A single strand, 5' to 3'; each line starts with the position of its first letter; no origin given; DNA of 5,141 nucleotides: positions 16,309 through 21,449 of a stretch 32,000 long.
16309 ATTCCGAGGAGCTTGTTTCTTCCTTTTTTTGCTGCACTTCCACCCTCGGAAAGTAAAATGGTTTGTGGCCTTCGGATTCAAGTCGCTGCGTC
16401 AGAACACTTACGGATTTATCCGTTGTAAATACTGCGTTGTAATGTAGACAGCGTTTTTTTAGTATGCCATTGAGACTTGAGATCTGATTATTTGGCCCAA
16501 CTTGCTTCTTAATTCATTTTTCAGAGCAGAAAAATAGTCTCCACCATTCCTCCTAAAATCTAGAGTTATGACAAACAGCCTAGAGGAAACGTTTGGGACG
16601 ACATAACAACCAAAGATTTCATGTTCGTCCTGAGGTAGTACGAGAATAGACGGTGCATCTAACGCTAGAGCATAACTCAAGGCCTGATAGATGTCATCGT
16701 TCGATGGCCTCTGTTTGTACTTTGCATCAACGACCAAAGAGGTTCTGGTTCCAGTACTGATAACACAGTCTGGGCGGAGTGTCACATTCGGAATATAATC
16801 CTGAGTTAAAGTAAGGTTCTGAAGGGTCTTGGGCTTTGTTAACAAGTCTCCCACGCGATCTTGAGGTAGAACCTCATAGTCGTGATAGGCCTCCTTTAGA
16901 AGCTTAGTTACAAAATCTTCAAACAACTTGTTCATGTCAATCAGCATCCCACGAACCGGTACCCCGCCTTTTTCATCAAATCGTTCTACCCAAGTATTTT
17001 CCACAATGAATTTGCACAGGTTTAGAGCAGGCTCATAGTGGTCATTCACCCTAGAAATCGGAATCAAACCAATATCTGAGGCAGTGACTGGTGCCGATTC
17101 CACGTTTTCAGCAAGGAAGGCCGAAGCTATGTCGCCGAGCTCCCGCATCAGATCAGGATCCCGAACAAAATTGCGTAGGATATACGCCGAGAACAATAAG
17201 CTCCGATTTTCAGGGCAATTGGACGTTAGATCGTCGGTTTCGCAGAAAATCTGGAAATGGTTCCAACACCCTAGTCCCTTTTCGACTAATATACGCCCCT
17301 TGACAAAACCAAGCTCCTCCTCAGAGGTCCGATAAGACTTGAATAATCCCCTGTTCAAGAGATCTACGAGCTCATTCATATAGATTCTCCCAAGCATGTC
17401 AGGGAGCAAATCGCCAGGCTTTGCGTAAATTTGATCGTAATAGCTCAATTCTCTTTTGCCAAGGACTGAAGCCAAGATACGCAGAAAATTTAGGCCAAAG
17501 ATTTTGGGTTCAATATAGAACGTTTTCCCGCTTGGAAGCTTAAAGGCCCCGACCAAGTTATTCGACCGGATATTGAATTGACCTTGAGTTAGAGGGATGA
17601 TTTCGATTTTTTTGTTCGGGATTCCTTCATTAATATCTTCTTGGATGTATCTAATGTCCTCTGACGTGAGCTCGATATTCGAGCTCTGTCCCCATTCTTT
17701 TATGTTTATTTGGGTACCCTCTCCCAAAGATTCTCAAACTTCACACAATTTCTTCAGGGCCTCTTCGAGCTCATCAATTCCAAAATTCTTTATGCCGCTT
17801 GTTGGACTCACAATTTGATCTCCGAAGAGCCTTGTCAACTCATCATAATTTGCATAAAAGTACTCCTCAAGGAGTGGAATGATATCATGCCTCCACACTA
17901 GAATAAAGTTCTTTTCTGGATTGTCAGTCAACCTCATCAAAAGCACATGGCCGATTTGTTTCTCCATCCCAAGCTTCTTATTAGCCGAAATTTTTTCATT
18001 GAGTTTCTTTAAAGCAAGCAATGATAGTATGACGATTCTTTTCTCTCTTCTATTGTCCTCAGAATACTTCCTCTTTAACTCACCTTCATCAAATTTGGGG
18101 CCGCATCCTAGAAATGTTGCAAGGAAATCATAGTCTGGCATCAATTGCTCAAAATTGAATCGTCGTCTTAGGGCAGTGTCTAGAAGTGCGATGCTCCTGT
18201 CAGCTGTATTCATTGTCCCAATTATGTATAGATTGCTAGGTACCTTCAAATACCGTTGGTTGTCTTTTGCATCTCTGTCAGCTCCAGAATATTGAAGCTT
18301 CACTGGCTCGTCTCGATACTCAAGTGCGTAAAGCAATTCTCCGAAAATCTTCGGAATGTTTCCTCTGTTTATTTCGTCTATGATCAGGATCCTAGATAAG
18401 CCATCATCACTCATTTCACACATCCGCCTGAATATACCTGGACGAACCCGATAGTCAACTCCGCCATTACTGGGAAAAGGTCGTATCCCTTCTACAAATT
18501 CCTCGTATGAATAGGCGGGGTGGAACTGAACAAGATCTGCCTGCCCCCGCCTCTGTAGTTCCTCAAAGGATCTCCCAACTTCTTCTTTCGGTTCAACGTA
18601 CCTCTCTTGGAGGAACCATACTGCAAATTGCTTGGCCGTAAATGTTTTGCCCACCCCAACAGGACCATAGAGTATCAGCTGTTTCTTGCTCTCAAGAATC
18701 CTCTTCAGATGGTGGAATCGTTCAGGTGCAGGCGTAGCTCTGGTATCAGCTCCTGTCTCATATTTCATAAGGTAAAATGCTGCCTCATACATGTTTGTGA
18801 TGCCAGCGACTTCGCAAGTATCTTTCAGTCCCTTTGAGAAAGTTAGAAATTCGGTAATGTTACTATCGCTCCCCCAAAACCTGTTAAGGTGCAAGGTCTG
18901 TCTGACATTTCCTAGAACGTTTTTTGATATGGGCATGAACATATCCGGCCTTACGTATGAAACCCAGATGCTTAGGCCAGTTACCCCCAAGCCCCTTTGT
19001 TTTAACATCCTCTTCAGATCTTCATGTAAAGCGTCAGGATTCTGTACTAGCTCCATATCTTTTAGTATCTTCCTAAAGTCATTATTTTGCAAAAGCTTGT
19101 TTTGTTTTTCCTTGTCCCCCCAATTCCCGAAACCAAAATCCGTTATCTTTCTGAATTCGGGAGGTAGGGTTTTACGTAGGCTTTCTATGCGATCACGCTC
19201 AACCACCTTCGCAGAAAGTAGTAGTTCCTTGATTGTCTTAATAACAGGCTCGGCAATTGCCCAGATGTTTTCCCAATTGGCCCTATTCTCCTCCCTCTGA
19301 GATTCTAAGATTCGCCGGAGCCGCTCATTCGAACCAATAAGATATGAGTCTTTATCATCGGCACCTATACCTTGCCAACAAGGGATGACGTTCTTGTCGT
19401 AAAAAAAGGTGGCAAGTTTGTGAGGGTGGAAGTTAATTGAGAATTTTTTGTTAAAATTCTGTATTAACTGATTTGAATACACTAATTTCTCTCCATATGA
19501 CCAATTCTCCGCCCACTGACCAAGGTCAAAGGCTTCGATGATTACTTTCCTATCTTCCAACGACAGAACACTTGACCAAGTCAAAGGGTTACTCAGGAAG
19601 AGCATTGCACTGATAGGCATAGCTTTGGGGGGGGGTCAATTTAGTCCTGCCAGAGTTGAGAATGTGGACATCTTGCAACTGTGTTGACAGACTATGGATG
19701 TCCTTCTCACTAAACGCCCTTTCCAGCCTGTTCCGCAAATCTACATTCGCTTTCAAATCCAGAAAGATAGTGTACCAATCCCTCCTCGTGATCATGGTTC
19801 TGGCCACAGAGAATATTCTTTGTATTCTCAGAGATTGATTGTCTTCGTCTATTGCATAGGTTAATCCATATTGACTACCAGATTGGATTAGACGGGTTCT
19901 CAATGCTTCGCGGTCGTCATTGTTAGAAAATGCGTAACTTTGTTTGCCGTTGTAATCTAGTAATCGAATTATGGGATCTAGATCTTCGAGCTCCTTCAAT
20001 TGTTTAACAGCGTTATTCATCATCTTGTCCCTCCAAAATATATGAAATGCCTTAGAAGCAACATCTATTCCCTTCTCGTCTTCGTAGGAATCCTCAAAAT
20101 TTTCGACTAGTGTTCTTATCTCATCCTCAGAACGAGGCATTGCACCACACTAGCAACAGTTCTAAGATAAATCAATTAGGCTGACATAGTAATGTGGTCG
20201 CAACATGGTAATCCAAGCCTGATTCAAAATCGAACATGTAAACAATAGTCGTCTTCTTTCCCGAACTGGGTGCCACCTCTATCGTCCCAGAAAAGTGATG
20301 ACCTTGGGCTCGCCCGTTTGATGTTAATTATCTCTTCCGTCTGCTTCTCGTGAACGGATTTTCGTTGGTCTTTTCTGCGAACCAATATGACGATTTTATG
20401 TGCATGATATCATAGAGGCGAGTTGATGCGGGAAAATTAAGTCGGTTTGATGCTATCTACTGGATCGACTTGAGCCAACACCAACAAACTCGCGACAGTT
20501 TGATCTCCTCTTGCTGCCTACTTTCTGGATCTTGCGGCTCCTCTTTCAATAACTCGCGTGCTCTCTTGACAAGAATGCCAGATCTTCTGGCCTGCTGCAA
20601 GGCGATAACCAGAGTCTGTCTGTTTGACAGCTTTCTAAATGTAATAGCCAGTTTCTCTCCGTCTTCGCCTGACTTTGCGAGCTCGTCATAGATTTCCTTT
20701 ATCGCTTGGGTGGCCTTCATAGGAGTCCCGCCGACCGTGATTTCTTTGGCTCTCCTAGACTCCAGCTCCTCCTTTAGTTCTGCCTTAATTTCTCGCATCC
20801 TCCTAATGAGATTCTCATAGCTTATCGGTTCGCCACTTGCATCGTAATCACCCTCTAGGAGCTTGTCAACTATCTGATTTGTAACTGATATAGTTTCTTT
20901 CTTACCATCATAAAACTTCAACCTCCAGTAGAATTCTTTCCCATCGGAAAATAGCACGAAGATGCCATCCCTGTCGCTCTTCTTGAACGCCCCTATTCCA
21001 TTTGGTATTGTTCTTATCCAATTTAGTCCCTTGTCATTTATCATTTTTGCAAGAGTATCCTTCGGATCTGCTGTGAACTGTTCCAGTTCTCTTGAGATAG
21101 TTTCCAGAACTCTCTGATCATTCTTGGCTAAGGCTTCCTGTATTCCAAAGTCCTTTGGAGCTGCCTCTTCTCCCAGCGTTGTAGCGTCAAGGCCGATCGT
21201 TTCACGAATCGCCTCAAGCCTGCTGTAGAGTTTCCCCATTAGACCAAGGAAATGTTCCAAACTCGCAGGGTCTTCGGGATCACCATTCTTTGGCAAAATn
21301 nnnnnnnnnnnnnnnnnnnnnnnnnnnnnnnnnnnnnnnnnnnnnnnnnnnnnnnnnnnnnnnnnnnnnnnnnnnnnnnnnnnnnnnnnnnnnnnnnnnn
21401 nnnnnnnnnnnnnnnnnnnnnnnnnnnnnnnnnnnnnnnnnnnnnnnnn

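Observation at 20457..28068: Candidate undescribed ATP-dependent PLD restriction-modification-like system: TM peptide + PglX/Eco57I-like m6A methyltransferase + PLD/B3-like reader-nuclease + PLD-SNF2 motor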

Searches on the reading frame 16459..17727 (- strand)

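Call 4: search_protein_families(library=pfam, proteins=[window:16459-17727:-], max_evalue=0.01)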
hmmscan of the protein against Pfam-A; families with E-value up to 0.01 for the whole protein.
window:16459-17727:- (422 aa): 1 family
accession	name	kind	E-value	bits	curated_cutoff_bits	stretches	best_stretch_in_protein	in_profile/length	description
PF10117.15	McrBC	-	5e-39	134.6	23.9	1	54-358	2-309/318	McrBC 5-methylcytosine restriction system component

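Call 5: search_protein_families(library=padloc, proteins=[window:16459-17727:-], max_evalue=0.01)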
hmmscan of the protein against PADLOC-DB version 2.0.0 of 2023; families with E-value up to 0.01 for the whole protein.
window:16459-17727:- (422 aa): 0 families

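Call 8: search_protein_families(library=ncbifam, proteins=[window:16459-17727:-], max_evalue=0.01)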
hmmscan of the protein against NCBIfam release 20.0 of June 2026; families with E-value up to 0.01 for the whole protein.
window:16459-17727:- (422 aa): 1 family
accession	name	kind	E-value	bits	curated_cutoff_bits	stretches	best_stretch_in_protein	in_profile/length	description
NF007277.0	PRK09736.1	equivalog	7.2e-23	81.2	338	1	97-343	28-269/353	5-methylcytosine-specific restriction endonuclease system specificity protein McrC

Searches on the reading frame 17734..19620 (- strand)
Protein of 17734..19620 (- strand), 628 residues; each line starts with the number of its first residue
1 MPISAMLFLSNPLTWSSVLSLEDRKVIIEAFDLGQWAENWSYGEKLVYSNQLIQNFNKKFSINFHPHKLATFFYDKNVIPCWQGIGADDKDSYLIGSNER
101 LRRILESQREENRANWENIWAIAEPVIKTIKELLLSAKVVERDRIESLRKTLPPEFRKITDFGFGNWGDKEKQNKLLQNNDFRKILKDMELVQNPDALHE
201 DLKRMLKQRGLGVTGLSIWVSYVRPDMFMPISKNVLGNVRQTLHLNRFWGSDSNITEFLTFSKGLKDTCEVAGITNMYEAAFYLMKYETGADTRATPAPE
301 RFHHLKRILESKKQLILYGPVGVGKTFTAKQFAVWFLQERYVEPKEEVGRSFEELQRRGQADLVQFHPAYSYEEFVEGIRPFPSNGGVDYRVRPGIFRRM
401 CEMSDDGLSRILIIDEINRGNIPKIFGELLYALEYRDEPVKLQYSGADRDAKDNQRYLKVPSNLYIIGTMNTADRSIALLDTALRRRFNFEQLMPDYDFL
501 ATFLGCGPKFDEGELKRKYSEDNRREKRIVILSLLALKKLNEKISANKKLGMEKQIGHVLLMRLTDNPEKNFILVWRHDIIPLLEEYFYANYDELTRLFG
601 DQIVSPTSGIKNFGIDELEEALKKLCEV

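Call 4: search_protein_families(library=pfam, proteins=[window:17734-19620:-], max_evalue=0.01)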
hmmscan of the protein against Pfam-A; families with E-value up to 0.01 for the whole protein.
window:17734-19620:- (628 aa): 4 families
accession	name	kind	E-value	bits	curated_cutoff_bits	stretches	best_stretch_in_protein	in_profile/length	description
PF07728.20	AAA_5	-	5.2e-16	59.3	22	1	315-488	2-139/139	AAA domain (dynein-related subfamily)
PF20720.3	nSTAND3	-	9.7e-07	29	27.2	1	301-356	6-58/155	Novel STAND NTPase 3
PF13401.12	AAA_22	-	2.7e-05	24.9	27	1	311-430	4-105/130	AAA domain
PF00004.35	AAA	-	0.00042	21.2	21.2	0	315-333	1-19/131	ATPase family associated with various cellular activities (AAA)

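Call 5: search_protein_families(library=padloc, proteins=[window:17734-19620:-], max_evalue=0.01)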
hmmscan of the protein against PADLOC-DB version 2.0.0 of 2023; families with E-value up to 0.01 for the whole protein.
window:17734-19620:- (628 aa): 4 families
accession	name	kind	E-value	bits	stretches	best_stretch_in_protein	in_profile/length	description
PDLC03547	REase_II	-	1.6e-15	54.7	1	362-490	293-440/585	Type II restriction enzyme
PDLC03448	REase_II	-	1.8e-10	37.6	1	409-494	626-722/857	Type II restriction enzyme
PDLC05079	PDC-S73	-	0.0005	17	1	301-341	180-220/752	-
PDLC02196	IetA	-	0.0019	15.7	0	309-333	119-143/374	-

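Call 8: search_protein_families(library=ncbifam, proteins=[window:17734-19620:-], max_evalue=0.01)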
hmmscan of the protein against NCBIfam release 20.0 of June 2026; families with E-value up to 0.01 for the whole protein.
window:17734-19620:- (628 aa): 4 families
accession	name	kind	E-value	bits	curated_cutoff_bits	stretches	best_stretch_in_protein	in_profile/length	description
NF008457.0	PRK11331.1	equivalog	6.2e-38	130.7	637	1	305-591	188-444/459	5-methylcytosine-specific restriction enzyme subunit McrB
NF009067.0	PRK12402.1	equivalog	0.0012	17.8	317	1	284-339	6-63/340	replication factor C small subunit 2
TIGR03499.1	FlhF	equivalog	0.0065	16.5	174.15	0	307-339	193-225/286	flagellar biosynthesis GTPase FlhF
NF038214.1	IS21_help_AAA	equivalog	0.0079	15.9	200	0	281-340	55-118/232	IS21-like element helper ATPase IstB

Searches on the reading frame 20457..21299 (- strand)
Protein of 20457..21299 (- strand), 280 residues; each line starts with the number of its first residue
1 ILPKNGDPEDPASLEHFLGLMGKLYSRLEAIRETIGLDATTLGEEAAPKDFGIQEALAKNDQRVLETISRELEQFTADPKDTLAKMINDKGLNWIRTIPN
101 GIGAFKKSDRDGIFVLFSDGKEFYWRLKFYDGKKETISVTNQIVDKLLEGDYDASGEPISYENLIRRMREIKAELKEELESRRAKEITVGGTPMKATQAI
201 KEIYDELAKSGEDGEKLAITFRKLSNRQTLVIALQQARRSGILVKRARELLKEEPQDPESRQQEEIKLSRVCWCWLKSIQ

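Call 54: search_protein_families(library=pfam, proteins=[window:20457-21299:-], max_evalue=1)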
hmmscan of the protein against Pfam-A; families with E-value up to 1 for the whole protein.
window:20457-21299:- (280 aa): 1 family
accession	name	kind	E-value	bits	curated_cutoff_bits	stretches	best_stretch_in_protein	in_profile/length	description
PF13356.12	Arm-DNA-bind_3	-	0.77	10.4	27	0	106-139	16-48/83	Arm DNA-binding domain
